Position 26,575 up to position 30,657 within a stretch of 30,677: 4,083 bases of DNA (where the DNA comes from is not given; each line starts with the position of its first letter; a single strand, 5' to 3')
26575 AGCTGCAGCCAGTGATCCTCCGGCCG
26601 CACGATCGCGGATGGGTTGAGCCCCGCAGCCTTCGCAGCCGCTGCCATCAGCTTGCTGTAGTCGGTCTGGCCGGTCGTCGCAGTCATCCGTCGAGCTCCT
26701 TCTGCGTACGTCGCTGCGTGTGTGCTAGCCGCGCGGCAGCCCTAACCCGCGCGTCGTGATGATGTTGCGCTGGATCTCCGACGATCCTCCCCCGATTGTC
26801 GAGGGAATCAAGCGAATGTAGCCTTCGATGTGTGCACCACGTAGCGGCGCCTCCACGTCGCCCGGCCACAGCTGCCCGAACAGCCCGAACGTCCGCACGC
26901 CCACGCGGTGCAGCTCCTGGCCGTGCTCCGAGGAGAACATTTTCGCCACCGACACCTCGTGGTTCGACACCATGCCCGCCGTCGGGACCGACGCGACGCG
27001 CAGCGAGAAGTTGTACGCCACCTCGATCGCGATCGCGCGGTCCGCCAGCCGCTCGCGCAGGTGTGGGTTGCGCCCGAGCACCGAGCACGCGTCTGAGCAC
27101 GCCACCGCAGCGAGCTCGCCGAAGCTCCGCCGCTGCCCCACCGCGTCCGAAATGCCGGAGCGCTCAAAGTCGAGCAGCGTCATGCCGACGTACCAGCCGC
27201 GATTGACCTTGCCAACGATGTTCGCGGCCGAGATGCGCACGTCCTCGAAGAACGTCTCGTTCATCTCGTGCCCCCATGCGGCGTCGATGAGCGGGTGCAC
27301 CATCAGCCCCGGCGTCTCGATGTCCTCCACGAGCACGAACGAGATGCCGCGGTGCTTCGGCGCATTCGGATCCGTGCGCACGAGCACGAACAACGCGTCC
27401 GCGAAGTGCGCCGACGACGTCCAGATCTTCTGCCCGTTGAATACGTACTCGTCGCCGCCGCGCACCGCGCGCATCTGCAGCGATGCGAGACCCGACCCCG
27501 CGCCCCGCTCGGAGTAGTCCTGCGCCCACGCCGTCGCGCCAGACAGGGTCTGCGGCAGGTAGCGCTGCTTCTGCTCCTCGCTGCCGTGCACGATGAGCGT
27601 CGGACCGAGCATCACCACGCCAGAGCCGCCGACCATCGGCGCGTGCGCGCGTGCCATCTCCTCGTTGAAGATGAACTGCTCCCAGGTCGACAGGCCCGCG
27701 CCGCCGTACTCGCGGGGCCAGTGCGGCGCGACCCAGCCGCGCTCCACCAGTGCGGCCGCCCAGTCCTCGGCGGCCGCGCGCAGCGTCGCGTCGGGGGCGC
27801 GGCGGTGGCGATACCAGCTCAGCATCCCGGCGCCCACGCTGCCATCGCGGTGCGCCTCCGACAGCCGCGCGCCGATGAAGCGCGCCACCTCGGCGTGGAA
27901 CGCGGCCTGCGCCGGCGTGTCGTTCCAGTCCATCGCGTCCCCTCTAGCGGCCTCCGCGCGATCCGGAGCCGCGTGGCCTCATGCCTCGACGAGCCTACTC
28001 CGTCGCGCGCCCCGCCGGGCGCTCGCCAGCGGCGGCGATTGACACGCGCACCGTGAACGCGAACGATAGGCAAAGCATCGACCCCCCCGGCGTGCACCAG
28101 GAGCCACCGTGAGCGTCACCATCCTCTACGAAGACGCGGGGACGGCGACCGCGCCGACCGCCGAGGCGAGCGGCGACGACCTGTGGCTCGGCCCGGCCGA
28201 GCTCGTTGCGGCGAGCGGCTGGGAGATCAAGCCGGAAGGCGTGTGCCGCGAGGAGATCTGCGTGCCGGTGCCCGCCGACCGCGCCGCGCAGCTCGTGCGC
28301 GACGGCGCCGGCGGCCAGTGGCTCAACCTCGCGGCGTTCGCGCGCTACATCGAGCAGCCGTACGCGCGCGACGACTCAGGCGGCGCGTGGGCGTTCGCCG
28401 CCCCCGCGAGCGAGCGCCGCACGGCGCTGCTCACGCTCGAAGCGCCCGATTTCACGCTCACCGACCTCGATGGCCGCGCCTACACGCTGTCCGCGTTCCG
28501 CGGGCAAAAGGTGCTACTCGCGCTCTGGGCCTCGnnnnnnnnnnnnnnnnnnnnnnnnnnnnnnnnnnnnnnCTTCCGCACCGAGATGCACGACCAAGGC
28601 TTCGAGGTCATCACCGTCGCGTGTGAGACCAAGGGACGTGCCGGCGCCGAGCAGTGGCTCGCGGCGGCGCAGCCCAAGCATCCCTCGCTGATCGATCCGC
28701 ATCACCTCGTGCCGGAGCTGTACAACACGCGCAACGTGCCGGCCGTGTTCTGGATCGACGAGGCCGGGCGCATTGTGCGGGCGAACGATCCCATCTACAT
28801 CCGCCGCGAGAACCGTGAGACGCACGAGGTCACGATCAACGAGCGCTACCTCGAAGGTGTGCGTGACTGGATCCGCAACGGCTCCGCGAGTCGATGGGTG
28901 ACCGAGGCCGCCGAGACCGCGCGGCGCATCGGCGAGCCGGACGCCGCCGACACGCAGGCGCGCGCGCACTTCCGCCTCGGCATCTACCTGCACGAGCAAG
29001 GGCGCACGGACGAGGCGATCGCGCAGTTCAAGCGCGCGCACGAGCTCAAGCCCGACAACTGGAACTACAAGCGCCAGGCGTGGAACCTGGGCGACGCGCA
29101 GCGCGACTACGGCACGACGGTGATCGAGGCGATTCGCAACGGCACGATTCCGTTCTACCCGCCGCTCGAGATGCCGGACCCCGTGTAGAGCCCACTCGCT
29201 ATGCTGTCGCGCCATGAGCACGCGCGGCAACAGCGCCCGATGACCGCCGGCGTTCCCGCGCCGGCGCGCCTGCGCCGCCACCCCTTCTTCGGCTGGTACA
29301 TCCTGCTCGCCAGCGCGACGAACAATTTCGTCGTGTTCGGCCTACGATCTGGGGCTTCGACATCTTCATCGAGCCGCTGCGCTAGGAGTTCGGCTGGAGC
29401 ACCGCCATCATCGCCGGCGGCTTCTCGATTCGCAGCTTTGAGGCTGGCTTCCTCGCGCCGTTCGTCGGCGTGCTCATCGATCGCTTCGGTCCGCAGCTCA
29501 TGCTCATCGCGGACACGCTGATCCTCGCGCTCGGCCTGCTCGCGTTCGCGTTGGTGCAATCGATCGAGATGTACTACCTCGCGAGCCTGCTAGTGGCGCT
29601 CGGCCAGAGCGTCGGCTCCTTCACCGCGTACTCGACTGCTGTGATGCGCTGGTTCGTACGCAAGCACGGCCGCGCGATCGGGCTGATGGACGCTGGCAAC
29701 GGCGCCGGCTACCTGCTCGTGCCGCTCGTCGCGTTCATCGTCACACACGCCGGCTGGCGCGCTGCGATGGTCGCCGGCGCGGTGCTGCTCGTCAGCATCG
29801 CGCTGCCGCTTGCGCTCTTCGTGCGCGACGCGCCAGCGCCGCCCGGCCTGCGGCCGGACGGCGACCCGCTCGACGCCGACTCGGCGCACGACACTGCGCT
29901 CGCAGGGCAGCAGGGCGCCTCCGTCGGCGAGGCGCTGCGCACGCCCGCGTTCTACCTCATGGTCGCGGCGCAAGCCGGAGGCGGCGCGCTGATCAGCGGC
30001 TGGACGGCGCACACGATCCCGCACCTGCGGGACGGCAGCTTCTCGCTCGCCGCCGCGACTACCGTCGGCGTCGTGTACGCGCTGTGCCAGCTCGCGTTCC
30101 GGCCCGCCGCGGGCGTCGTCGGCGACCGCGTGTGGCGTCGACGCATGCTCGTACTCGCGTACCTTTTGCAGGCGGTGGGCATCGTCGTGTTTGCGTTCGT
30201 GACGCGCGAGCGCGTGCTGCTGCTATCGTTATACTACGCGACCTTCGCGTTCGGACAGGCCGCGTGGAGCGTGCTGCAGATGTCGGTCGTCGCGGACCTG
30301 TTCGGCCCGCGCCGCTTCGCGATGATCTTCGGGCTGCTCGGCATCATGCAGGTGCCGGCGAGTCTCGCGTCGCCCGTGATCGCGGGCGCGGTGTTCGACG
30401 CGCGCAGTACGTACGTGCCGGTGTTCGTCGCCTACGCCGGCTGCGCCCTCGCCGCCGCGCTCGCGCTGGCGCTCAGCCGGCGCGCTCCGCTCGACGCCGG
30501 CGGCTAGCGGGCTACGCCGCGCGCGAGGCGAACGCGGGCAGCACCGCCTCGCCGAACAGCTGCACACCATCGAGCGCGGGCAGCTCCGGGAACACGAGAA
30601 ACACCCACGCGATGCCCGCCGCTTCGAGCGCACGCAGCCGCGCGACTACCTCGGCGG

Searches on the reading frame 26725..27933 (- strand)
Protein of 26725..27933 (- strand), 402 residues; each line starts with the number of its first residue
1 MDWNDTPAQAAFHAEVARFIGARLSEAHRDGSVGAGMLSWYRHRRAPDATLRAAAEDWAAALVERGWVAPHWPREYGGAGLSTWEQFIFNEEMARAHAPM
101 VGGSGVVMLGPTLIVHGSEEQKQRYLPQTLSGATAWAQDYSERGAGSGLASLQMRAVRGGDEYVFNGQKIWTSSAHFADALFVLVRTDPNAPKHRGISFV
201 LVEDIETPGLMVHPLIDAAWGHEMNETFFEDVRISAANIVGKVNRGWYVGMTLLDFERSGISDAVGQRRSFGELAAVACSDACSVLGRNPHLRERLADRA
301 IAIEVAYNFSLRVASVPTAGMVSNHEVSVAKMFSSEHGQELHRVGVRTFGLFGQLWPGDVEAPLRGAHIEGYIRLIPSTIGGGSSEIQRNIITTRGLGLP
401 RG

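Call 54: search_protein_families(library=pfam, proteins=[window:26725-27933:-], max_evalue=0.001)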
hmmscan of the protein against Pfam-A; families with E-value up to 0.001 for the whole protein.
window:26725-27933:- (402 aa): 3 families
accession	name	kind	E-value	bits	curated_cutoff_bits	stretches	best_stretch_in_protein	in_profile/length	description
PF02771.21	Acyl-CoA_dh_N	-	1.6e-18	67.6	22.9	1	56-132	34-112/113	Acyl-CoA dehydrogenase, N-terminal domain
PF00441.29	Acyl-CoA_dh_1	-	7.1e-16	59.1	22.4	1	244-395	1-148/150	Acyl-CoA dehydrogenase, C-terminal domain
PF02770.24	Acyl-CoA_dh_M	-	4.5e-15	56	33.3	1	139-232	3-97/97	Acyl-CoA dehydrogenase, middle domain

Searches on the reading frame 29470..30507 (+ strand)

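Call 54: search_protein_families(library=pfam, proteins=[window:29470-30507:+], max_evalue=0.001)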
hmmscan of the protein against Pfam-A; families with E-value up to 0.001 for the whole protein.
window:29470-30507:+ (345 aa): 1 family
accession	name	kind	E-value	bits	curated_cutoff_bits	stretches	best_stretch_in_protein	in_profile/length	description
PF07690.21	MFS_1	-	7.6e-29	101.1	33.4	2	2-179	55-222/347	Major Facilitator Superfamily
